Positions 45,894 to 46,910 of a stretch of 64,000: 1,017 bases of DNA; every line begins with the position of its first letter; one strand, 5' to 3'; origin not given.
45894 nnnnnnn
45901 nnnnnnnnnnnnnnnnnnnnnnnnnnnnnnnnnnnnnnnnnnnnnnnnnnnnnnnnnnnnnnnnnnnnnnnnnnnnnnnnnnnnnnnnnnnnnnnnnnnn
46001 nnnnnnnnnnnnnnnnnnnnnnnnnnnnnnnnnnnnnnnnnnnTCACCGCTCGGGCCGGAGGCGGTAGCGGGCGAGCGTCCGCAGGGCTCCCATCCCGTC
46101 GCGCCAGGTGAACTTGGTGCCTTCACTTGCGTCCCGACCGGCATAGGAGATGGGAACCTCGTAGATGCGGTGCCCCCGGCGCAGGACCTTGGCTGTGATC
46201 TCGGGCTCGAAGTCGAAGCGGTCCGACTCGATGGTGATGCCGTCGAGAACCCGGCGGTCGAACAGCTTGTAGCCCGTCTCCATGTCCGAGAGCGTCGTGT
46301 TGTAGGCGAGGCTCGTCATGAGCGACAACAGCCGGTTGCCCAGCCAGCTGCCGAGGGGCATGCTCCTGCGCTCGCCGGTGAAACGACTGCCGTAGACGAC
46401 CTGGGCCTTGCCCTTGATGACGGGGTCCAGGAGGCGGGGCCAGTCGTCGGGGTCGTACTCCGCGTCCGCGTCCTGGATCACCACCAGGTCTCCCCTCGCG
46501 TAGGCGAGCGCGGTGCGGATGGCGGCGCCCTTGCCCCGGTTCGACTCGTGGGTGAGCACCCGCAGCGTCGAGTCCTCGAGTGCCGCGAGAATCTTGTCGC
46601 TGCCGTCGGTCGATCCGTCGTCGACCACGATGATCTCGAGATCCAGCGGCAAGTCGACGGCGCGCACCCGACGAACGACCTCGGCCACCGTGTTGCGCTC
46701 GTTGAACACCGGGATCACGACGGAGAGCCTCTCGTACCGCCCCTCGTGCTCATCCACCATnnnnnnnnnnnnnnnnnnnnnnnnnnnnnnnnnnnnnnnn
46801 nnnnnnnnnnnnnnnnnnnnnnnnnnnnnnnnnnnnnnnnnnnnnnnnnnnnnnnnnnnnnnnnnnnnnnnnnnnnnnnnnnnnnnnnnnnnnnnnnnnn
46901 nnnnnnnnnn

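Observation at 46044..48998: Arn-like logic: UGDH, UDP-xylose synthase and a polyprenyl-phosphate-type GT2 in one overlapping string, suggesting a lipid-linked pentose donor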

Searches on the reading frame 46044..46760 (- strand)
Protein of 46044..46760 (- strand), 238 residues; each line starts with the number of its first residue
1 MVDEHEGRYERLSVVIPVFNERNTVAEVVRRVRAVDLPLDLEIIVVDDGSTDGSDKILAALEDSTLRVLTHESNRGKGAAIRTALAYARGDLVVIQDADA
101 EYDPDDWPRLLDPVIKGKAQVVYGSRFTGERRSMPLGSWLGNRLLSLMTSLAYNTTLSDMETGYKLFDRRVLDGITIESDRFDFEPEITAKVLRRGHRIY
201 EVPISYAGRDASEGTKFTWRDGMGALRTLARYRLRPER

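Call 7: search_protein_families(library=pfam, proteins=[window:46047-46760:-])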
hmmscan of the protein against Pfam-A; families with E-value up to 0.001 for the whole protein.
window:46047-46760:- (238 aa): 4 families
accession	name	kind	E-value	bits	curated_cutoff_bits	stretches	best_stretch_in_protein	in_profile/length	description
PF00535.33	Glycos_transf_2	-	9.9e-35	120.4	23.3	1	13-173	1-165/168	Glycosyl transferase family 2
PF13641.12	Glyco_tranf_2_3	-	3.1e-07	31.1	27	1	11-134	2-131/230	Glycosyltransferase like family 2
PF10111.15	Glyco_tranf_2_2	-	2.7e-06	27.5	27.3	1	13-111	1-103/276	Glycosyltransferase like family 2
PF13704.12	Glyco_tranf_2_4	-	8.3e-06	26.7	27.5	1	42-99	21-81/98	Glycosyl transferase family 2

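Call 8: search_protein_families(library=ncbifam, proteins=[window:46047-46760:-])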
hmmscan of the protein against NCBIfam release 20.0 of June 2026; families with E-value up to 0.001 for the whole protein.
window:46047-46760:- (238 aa): 25 families
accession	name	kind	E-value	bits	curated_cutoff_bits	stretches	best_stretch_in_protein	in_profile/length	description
TIGR04182.1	glyco_TIGR04182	equivalog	2.7e-38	132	325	1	13-232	3-217/293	S-layer glycoprotein N-glycosyltransferase AglJ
NF058614.1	PPMAGASynPpgS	equivalog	1.2e-22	80.5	370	1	14-205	4-195/226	polyprenyl-phospho-N-acetylgalactosaminyl synthase PpgS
NF041391.1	DPhHxTase_Halo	equivalog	4.7e-21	74.7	375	1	19-210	4-187/213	dolichyl-phosphate hexose transferase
NF007986.1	PRK10714.1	equivalog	9.7e-20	70.8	529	1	10-213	6-207/316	undecaprenyl-phosphate 4-deoxy-4-formamido-L-arabinose transferase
TIGR03937.1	PgaC_IcaA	equivalog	3.1e-18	65.9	422.3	1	7-105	42-141/407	poly-beta-1,6-N-acetyl-D-glucosamine synthase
TIGR04283.1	glyco_like_mftF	equivalog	4.6e-16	59.1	182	1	12-142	1-126/221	TIGR04283 family arsenosugar biosynthesis glycosyltransferase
NF041875.1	EPS_EpsD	equivalog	6.1e-16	58.7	370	1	12-139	1-130/325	exopolysaccharide biosynthesis glycosyltransferase EpsD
NF007482.0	PRK10073.1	equivalog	2.9e-15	56.1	423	1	10-114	6-110/334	glycosyltransferase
NF010496.0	PRK13915.1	equivalog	3.1e-15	56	262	1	9-117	30-145/307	glucosyl-3-phosphoglycerate synthase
TIGR03965.1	mycofact_glyco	equivalog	3.6e-15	55.8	280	1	9-105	73-170/467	mycofactocin biosynthesis glycosyltransferase MftF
NF047588.1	GlcsyltransPgfSStrep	equivalog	3.4e-14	52.8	500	1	11-177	2-169/308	glycosyltransferase PgfS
NF047683.1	TeichurnBiosyTuaG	equivalog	1.7e-12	47.5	400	1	10-115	6-112/252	teichuronic acid biosynthesis protein TuaG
TIGR04242.1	nodulat_NodC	equivalog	8.1e-09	34.9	550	1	11-116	49-158/395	chitooligosaccharide synthase NodC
NF050050.1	ProtGlycPglI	equivalog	1.1e-08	34.8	500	1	11-121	3-115/306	GalNAc(5)-diNAcBac-PP-undecaprenol beta-1,3-glucosyltransferase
TIGR03111.1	glyc2_xrt_Gpos1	hypoth_equivalog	1.6e-08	33.8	363.95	1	6-105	45-147/439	TIGR03111 family XrtG-associated glycosyltransferase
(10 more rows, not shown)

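Call 9: find_encoding_contigs(protein=window:46044-46760:-, flank=10000, max_places=6)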
Protein window:46044-46760:- (238 aa): no gene with exactly this product is on record in the collection.

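Call 10: find_homologous_proteins(query=window:46047-46760:-)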
Query window:46047-46760:- (238 aa): 8000 proteins with E <= 0.001 among 8000 candidates; the best 120 are listed.
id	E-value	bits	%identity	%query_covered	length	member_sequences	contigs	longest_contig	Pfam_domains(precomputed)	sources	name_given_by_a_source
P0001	3.4e-141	486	92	100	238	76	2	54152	PF10111.15,PF13641.13,PF00535.33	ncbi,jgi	ncbi:MAG TPA: glycosyltransferase family 2 protein [Acidimicrobiales bacterium]|jgi:glycosyltransfer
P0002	5.4e-132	456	88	98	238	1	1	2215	PF10111.15,PF13641.13,PF00535.33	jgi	jgi:glycosyltransferase involved in cell wall biosynthesis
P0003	7.3e-132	456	90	95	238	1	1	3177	PF10111.15,PF13641.13,PF00535.33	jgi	jgi:glycosyltransferase involved in cell wall biosynthesis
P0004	8.3e-115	400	78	95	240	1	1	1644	PF13641.13,PF00535.33,PF12804.14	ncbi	-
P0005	2.2e-114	399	77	95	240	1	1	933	PF10111.15,PF13641.13,PF00535.33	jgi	jgi:glycosyltransferase involved in cell wall biosynthesis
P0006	2.4e-114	399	76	95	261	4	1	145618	PF10111.15,PF13641.13,PF00535.33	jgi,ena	-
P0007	4.2e-114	398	78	95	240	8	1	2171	PF10111.15,PF13641.13,PF00535.33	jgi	jgi:glycosyltransferase involved in cell wall biosynthesis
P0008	1.5e-113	396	77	95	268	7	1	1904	PF10111.15,PF13641.13,PF00535.33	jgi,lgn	-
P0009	5.4e-113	394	76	95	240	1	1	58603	PF10111.15,PF13641.13,PF00535.33,PF12804.14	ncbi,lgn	-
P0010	5.4e-113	394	77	95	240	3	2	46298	PF10111.15,PF13641.13,PF00535.33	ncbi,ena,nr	ncbi:MAG TPA: glycosyltransferase family 2 protein [Acidimicrobiales bacterium]|nr:glycosyltransfera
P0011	7.2e-113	394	76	95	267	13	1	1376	PF10111.15,PF13641.13,PF00535.33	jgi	-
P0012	1.1e-112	393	75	96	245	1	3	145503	PF10111.15,PF13641.13,PF00535.33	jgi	jgi:glycosyltransferase involved in cell wall biosynthesis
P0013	1.3e-112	393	77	95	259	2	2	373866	PF10111.15,PF13641.13,PF00535.33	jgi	jgi:glycosyltransferase involved in cell wall biosynthesis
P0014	1.9e-112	392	76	95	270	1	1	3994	PF10111.15,PF13641.13,PF00535.33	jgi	-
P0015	2.2e-112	392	77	95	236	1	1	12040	PF13641.13,PF00535.33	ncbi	-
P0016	2.8e-112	392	73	99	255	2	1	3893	PF10111.15,PF13641.13,PF00535.33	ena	-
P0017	3.1e-112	392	75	95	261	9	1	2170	PF10111.15,PF13641.13,PF00535.33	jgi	-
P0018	3.6e-112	392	74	97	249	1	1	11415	PF13641.13,PF00535.33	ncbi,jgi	-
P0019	3.6e-112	392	73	96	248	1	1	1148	PF10111.15,PF13641.13,PF00535.33,PF12804.14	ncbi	-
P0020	4.0e-112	391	74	97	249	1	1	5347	PF13641.13,PF00535.33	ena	-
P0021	5.0e-112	391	74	95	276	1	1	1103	PF10111.15,PF13641.13,PF00535.33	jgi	jgi:glycosyltransferase involved in cell wall biosynthesis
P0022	5.6e-112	391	76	95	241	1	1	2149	PF10111.15,PF13641.13,PF00535.33,PF12804.14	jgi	-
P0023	5.6e-112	391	74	96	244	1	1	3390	PF10111.15,PF13641.13,PF00535.33,PF12804.14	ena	-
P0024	6.9e-112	391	77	94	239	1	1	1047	PF10111.15,PF13641.13,PF00535.33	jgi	jgi:glycosyltransferase involved in cell wall biosynthesis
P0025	7.6e-112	390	74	96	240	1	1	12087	PF10111.15,PF13641.13,PF00535.33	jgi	-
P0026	8.4e-112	390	74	98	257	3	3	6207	PF10111.15,PF13641.13,PF00535.33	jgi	jgi:glycosyltransferase involved in cell wall biosynthesis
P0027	1.1e-111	390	73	97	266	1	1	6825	PF13641.13,PF00535.33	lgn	-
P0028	1.2e-111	390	74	95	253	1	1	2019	PF10111.15,PF13641.13,PF00535.33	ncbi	-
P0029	2.0e-111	389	76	95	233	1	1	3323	PF10111.15,PF13641.13,PF00535.33,PF12804.14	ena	-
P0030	2.0e-111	389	76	95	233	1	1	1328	PF10111.15,PF13641.13,PF00535.33,PF12804.14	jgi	jgi:glycosyltransferase involved in cell wall biosynthesis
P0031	2.1e-111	389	74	96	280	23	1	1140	PF10111.15,PF13641.13,PF00535.33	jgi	jgi:glycosyltransferase involved in cell wall biosynthesis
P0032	2.1e-111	389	74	99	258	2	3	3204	PF13641.13,PF00535.33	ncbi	ncbi:MAG: glycosyltransferase family 2 protein [Acidimicrobiales bacterium]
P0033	2.2e-111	389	75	95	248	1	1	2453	PF10111.15,PF13641.13,PF00535.33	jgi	jgi:glycosyltransferase involved in cell wall biosynthesis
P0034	2.2e-111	389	74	96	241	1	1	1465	PF10111.15,PF13641.13,PF00535.33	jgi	jgi:glycosyltransferase involved in cell wall biosynthesis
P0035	2.4e-111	389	72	97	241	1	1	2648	PF10111.15,PF13641.13,PF00535.33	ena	-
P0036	2.5e-111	389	75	95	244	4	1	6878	PF10111.15,PF13641.13,PF00535.33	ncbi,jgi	jgi:glycosyltransferase involved in cell wall biosynthesis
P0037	2.5e-111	389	75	95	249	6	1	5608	PF10111.15,PF13641.13,PF00535.33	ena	-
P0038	2.6e-111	389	74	95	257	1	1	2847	PF10111.15,PF13641.13,PF00535.33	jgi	jgi:glycosyltransferase involved in cell wall biosynthesis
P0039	2.6e-111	389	72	97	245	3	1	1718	PF10111.15,PF13641.13,PF00535.33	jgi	jgi:glycosyltransferase involved in cell wall biosynthesis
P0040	3.2e-111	388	73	96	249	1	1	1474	PF10111.15,PF13641.13,PF00535.33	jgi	jgi:glycosyltransferase involved in cell wall biosynthesis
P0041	3.3e-111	388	74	95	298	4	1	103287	PF10111.15,PF13641.13,PF00535.33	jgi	-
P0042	3.4e-111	388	73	96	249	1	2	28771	PF10111.15,PF13641.13,PF00535.33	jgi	jgi:glycosyltransferase involved in cell wall biosynthesis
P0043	4.4e-111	388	74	95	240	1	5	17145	PF10111.15,PF13641.13,PF00535.33,PF12804.14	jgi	-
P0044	4.8e-111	388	75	95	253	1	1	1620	PF13641.13,PF00535.33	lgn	-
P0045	5.0e-111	388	74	95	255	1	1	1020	PF10111.15,PF13641.13,PF00535.33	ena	-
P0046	5.2e-111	388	75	95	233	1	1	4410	PF10111.15,PF13641.13,PF00535.33,PF12804.14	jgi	-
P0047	5.2e-111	388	73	97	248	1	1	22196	PF13641.13,PF00535.33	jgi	jgi:glycosyltransferase involved in cell wall biosynthesis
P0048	5.3e-111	388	74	95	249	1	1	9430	PF10111.15,PF13641.13,PF00535.33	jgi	-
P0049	5.3e-111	388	74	97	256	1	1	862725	PF10111.15,PF13641.13,PF00535.33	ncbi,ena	-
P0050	5.7e-111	388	73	97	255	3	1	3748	PF10111.15,PF13641.13,PF00535.33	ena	-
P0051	5.9e-111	388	73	97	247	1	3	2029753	PF10111.15,PF13641.13,PF00535.33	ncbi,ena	-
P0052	6.1e-111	387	75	95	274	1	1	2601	PF10111.15,PF13641.13,PF00535.33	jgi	jgi:glycosyltransferase involved in cell wall biosynthesis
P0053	6.1e-111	387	73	95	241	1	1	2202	PF10111.15,PF13641.13,PF00535.33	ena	-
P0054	6.6e-111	387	75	95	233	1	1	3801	PF10111.15,PF13641.13,PF00535.33,PF12804.14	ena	-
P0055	6.6e-111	387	75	95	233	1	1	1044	PF10111.15,PF13641.13,PF00535.33,PF12804.14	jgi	jgi:glycosyltransferase involved in cell wall biosynthesis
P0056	6.7e-111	387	73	97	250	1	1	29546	PF10111.15,PF13641.13,PF00535.33,PF12804.14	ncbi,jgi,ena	jgi:glycosyltransferase involved in cell wall biosynthesis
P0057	6.9e-111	387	73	95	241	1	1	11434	PF10111.15,PF13641.13,PF00535.33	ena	-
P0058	7.1e-111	387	75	95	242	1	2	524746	PF10111.15,PF13641.13,PF00535.33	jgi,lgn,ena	-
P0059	7.4e-111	387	74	97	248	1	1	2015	PF10111.15,PF13641.13,PF00535.33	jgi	jgi:glycosyltransferase involved in cell wall biosynthesis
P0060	7.5e-111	387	73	95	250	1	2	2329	PF10111.15,PF13641.13,PF00535.33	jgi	-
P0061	7.7e-111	387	73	97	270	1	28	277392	PF10111.15,PF13641.13,PF00535.33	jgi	jgi:glycosyltransferase involved in cell wall biosynthesis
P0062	7.8e-111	387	74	98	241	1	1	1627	PF10111.15,PF13641.13,PF00535.33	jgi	jgi:glycosyltransferase involved in cell wall biosynthesis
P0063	8.0e-111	387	74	95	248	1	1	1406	PF10111.15,PF13641.13,PF00535.33,PF12804.14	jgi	jgi:glycosyltransferase involved in cell wall biosynthesis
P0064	8.2e-111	387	74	95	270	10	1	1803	PF10111.15,PF13641.13,PF00535.33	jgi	jgi:glycosyltransferase involved in cell wall biosynthesis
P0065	9.2e-111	387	73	98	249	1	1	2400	PF10111.15,PF13641.13,PF00535.33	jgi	jgi:glycosyltransferase involved in cell wall biosynthesis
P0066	9.2e-111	387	75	95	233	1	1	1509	PF10111.15,PF13641.13,PF00535.33,PF12804.14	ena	-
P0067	9.5e-111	387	74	95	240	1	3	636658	PF10111.15,PF13641.13,PF00535.33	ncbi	ncbi:MAG: glycosyltransferase family 2 protein [Acidimicrobiales bacterium]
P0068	9.6e-111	387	75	95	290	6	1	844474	PF10111.15,PF13641.13,PF00535.33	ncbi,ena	-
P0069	1.1e-110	387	74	96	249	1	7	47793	PF10111.15,PF13641.13,PF00535.33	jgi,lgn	jgi:glycosyltransferase involved in cell wall biosynthesis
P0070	1.1e-110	387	74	97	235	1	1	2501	PF10111.15,PF13641.13,PF00535.33,PF12804.14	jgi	jgi:glycosyltransferase involved in cell wall biosynthesis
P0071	1.1e-110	387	74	96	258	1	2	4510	PF10111.15,PF13641.13,PF00535.33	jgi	jgi:glycosyltransferase involved in cell wall biosynthesis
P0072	1.1e-110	387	73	96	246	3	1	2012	PF10111.15,PF13641.13,PF00535.33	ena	-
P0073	1.1e-110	387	74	95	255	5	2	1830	PF10111.15,PF13641.13,PF00535.33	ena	-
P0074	1.3e-110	386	76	97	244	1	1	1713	PF10111.15,PF13641.13,PF00535.33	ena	-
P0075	1.3e-110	386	74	97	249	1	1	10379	PF13641.13,PF00535.33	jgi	jgi:glycosyltransferase involved in cell wall biosynthesis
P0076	1.4e-110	386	74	95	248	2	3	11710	PF10111.15,PF13641.13,PF00535.33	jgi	jgi:glycosyltransferase involved in cell wall biosynthesis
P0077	1.4e-110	386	72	96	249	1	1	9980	PF10111.15,PF13641.13,PF00535.33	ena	-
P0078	1.5e-110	386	74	97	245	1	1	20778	PF13641.13,PF00535.33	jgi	jgi:glycosyltransferase involved in cell wall biosynthesis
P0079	1.5e-110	386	73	96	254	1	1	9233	PF13641.13,PF00535.33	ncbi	-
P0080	1.8e-110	386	74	95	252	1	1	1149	PF10111.15,PF13641.13,PF00535.33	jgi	-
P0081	1.9e-110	386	73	98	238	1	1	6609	PF10111.15,PF13641.13,PF00535.33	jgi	jgi:glycosyltransferase involved in cell wall biosynthesis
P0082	1.9e-110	386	74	95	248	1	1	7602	PF10111.15,PF13641.13,PF00535.33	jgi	jgi:glycosyltransferase involved in cell wall biosynthesis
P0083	2.0e-110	386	74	95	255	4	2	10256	PF10111.15,PF13641.13,PF00535.33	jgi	jgi:glycosyltransferase involved in cell wall biosynthesis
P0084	2.0e-110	386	74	95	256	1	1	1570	PF10111.15,PF13641.13,PF00535.33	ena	-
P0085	2.0e-110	386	74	95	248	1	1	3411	PF10111.15,PF13641.13,PF00535.33,PF12804.14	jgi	jgi:glycosyltransferase involved in cell wall biosynthesis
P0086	2.1e-110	386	74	98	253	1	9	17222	PF10111.15,PF13641.13,PF00535.33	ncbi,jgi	jgi:glycosyltransferase involved in cell wall biosynthesis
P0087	2.2e-110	386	74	95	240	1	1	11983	PF10111.15,PF13641.13,PF00535.33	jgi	jgi:glycosyltransferase involved in cell wall biosynthesis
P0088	2.3e-110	386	73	98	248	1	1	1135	PF10111.15,PF13641.13,PF00535.33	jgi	jgi:glycosyltransferase involved in cell wall biosynthesis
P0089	2.4e-110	386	73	96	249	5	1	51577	PF13641.13,PF00535.33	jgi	jgi:glycosyltransferase involved in cell wall biosynthesis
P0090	2.5e-110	386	75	95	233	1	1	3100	PF10111.15,PF13641.13,PF00535.33,PF12804.14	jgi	jgi:glycosyltransferase involved in cell wall biosynthesis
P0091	2.6e-110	385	73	97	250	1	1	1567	PF10111.15,PF13641.13,PF00535.33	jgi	jgi:glycosyltransferase involved in cell wall biosynthesis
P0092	2.9e-110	385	72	97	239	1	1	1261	PF10111.15,PF13641.13,PF00535.33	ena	-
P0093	3.0e-110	385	74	95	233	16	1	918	PF10111.15,PF13641.13,PF00535.33,PF12804.14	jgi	jgi:glycosyltransferase involved in cell wall biosynthesis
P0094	3.2e-110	385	73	95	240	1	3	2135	PF10111.15,PF13641.13,PF00535.33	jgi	-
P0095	3.2e-110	385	73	95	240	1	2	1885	PF10111.15,PF13641.13,PF00535.33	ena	-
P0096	3.3e-110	385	73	95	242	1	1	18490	PF13641.13,PF00535.33,PF12804.14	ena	-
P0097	3.3e-110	385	72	96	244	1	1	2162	PF13641.13,PF00535.33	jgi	jgi:glycosyltransferase involved in cell wall biosynthesis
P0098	3.4e-110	385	72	97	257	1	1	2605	PF10111.15,PF13641.13,PF00535.33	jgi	jgi:glycosyltransferase involved in cell wall biosynthesis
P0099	3.4e-110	385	74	96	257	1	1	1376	PF10111.15,PF13641.13,PF00535.33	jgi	jgi:glycosyltransferase involved in cell wall biosynthesis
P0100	3.5e-110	385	74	96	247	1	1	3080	PF10111.15,PF13641.13,PF00535.33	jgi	jgi:glycosyltransferase involved in cell wall biosynthesis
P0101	3.7e-110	385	72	95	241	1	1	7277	PF10111.15,PF13641.13,PF00535.33,PF12804.14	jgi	jgi:glycosyltransferase involved in cell wall biosynthesis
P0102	3.8e-110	385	73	96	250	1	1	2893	PF10111.15,PF13641.13,PF00535.33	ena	-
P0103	3.8e-110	385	73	96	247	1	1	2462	PF10111.15,PF13641.13,PF00535.33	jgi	jgi:glycosyltransferase involved in cell wall biosynthesis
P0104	3.8e-110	385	75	95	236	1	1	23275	PF10111.15,PF13641.13,PF00535.33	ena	-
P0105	3.8e-110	385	74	95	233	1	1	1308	PF10111.15,PF13641.13,PF00535.33,PF12804.14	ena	-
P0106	4.1e-110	385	72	95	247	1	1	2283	PF10111.15,PF13641.13,PF00535.33,PF12804.14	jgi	-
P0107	4.1e-110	385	73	96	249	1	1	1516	PF10111.15,PF13641.13,PF00535.33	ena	-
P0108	4.2e-110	385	73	95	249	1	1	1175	PF10111.15,PF13641.13,PF00535.33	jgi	-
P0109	4.5e-110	385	73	97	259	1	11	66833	PF10111.15,PF13641.13,PF00535.33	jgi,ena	-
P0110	4.7e-110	385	71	97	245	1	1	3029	PF10111.15,PF13641.13,PF00535.33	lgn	-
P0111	4.9e-110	385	73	97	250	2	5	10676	PF10111.15,PF13641.13,PF00535.33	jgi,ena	jgi:glycosyltransferase involved in cell wall biosynthesis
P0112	5.0e-110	384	73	97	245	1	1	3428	PF10111.15,PF13641.13,PF00535.33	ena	-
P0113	5.1e-110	384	74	95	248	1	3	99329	PF10111.15,PF13641.13,PF00535.33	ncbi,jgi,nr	ncbi:MAG TPA: glycosyltransferase family 2 protein [Acidimicrobiales bacterium]|jgi:glycosyltransfer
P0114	5.1e-110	384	72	95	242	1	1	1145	PF13641.13,PF00535.33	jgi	-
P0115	5.1e-110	384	72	96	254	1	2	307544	PF10111.15,PF13641.13,PF00535.33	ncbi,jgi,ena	jgi:glycosyltransferase involved in cell wall biosynthesis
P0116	5.3e-110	384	72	97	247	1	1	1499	PF10111.15,PF13641.13,PF00535.33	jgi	jgi:glycosyltransferase involved in cell wall biosynthesis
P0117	5.4e-110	384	72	95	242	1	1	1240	PF13641.13,PF00535.33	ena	-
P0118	5.4e-110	384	72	95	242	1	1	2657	PF13641.13,PF00535.33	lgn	-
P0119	5.7e-110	384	74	96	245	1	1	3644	PF10111.15,PF13641.13,PF00535.33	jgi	jgi:glycosyltransferase involved in cell wall biosynthesis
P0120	5.8e-110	384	75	95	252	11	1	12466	PF13641.13,PF00535.33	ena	-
